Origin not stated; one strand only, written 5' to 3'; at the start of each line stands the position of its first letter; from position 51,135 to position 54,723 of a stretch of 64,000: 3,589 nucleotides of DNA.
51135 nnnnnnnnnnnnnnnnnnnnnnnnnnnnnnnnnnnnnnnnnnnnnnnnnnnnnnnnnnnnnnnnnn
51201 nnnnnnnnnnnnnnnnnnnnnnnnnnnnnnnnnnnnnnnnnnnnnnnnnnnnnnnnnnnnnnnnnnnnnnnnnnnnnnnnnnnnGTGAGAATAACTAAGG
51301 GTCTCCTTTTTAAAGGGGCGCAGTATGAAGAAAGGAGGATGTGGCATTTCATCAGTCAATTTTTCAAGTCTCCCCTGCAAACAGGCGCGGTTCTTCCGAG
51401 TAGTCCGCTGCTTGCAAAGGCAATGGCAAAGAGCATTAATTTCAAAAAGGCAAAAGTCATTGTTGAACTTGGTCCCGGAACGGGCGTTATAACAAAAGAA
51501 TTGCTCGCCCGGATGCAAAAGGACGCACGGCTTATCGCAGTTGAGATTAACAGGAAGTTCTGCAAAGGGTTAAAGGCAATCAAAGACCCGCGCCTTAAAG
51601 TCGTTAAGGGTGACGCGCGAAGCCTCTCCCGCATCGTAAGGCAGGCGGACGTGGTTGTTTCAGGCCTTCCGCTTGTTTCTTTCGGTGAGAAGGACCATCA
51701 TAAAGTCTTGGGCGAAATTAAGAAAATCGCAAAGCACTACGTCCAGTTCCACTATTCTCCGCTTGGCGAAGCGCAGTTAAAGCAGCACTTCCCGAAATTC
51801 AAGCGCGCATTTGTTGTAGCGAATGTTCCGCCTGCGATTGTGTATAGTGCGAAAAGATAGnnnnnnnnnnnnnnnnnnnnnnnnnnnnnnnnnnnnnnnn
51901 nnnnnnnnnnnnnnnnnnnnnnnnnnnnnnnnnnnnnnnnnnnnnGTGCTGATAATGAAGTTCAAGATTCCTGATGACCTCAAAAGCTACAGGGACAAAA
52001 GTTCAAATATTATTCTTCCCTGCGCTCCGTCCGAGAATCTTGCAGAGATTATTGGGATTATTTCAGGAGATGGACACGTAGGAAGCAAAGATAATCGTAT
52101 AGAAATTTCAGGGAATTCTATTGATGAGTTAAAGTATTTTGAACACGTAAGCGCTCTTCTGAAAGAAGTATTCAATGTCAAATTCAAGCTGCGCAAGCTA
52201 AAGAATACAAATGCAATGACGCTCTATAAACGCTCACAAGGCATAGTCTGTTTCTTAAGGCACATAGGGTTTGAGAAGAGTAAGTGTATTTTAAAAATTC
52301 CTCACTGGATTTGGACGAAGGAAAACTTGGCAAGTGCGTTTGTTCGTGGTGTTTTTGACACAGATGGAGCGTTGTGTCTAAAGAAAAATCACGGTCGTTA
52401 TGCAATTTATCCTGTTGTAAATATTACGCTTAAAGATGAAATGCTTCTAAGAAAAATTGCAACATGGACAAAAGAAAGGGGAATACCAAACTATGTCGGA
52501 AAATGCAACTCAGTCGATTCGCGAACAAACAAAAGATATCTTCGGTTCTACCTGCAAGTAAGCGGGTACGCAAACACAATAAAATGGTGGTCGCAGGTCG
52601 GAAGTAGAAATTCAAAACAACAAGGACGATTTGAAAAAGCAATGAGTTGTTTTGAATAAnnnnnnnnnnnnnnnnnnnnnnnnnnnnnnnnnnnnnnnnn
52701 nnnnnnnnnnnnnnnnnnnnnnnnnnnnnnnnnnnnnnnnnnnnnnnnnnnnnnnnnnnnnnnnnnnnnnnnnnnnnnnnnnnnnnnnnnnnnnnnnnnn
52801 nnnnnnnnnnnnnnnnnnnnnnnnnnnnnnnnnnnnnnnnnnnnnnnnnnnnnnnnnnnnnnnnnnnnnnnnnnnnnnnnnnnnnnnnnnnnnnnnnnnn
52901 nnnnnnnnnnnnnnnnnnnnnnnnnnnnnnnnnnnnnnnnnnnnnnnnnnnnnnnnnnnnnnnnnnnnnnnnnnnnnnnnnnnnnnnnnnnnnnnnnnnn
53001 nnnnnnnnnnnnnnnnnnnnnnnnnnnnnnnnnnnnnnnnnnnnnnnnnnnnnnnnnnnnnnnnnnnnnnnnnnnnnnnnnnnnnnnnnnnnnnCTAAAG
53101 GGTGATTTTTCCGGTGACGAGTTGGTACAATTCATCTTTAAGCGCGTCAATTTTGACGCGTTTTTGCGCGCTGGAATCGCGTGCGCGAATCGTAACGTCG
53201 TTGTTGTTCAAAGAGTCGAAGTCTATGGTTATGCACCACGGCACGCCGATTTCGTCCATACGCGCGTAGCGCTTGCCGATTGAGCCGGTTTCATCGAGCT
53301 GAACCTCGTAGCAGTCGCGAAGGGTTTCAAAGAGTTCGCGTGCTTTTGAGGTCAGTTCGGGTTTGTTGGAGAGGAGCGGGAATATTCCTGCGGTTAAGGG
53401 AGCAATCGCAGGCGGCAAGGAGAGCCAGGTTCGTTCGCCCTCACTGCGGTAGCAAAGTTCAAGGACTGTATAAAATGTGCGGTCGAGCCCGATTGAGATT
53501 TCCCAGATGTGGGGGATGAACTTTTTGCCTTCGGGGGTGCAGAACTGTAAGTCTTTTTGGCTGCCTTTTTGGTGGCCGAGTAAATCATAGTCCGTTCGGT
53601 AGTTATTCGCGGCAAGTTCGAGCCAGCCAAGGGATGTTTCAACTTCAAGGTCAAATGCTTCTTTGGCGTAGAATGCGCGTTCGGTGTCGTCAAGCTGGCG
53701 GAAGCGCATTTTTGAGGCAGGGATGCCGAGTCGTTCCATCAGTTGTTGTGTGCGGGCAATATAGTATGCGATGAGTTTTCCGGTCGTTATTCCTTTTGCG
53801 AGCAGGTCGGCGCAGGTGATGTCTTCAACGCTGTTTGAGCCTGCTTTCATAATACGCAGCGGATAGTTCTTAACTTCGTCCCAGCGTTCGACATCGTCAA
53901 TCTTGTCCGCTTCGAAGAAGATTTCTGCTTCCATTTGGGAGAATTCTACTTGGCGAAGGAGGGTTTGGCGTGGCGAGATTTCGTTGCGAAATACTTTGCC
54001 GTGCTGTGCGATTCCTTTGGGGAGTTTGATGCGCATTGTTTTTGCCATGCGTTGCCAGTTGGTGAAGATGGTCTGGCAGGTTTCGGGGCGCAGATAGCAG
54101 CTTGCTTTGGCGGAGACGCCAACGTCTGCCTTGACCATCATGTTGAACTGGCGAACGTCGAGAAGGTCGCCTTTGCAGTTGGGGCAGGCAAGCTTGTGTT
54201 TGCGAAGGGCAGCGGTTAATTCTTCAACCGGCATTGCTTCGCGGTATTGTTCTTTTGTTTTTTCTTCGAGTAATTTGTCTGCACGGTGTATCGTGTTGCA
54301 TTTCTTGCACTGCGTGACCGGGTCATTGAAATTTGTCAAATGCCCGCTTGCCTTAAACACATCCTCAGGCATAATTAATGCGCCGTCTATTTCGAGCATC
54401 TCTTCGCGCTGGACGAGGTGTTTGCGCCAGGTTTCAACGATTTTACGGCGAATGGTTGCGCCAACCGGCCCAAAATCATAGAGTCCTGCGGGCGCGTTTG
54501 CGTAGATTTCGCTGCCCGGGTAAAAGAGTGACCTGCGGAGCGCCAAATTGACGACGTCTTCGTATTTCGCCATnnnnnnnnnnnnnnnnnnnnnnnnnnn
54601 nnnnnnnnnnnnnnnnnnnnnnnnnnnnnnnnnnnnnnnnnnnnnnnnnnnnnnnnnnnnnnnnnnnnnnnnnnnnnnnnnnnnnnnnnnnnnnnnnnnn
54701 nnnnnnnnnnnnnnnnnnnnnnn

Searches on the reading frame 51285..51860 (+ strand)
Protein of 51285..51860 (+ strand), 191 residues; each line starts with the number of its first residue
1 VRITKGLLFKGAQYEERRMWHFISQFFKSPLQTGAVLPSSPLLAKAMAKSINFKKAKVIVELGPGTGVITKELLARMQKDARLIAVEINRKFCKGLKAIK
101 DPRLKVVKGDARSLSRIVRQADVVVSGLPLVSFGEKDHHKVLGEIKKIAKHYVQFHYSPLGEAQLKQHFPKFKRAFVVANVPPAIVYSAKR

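Call 55: search_protein_families(library=pfam, proteins=[window:51285-51860:+], max_evalue=0.01)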
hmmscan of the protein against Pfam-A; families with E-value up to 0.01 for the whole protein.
window:51285-51860:+ (191 aa): 9 families
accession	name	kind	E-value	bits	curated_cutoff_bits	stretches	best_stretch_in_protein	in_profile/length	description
PF00398.26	RrnaAD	-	3.5e-10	39.9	24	1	40-115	15-89/263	Ribosomal RNA adenine dimethylase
PF13649.12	Methyltransf_25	-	1.8e-09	38.6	27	1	59-150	1-94/97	Methyltransferase domain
PF08241.18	Methyltransf_11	-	4.7e-07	30.8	21.2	1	61-150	2-88/95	Methyltransferase domain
PF01728.25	FtsJ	-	2.7e-06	27.9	24.1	1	47-127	12-98/181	FtsJ-like methyltransferase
PF13847.12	Methyltransf_31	-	0.00019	21.5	27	1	54-155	2-107/145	Methyltransferase domain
PF05185.22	PRMT5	-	0.0009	19.6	22.9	1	49-136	57-149/171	PRMT5 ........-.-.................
PF08242.18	Methyltransf_12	-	0.0025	19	30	1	60-150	1-93/98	Methyltransferase domain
PF05175.20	MTS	-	0.004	17.2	23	1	40-151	20-128/170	Methyltransferase small domain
PF01135.25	PCMT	-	0.0095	16.2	20.3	0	29-94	46-112/210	Protein-L-isoaspartate(D-aspartate) O-methyltransferase (PCMT)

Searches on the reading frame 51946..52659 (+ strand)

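Call 55: search_protein_families(library=pfam, proteins=[window:51946-52659:+], max_evalue=0.01)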
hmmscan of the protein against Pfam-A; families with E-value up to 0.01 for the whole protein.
window:51946-52659:+ (237 aa): 3 families
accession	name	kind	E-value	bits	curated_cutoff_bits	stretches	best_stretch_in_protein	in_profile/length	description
PF14528.11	LAGLIDADG_3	-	9.4e-10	39.1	22.5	2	130-199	4-67/82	LAGLIDADG-like domain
PF03161.18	LAGLIDADG_2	-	0.0002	21.8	25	1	35-132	4-108/168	LAGLIDADG DNA endonuclease family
PF14527.11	LAGLIDADG_WhiA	-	0.00032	21.2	23.2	1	37-112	7-79/93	WhiA LAGLIDADG-like domain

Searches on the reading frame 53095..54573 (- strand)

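Call 11: search_protein_families(library=pfam, proteins=[window:53095-54573:-])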
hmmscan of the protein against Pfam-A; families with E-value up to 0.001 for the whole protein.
window:53095-54573:- (492 aa): 2 families
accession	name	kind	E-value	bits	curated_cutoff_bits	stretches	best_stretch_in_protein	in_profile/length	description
PF03129.25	HGTP_anticodon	-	4.4e-18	65.7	21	1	397-482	4-91/94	Anticodon binding domain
PF00587.30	tRNA-synt_2b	-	1.7e-08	35.2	29.3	1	157-228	9-79/179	tRNA synthetase class II core domain (G, H, P, S and T)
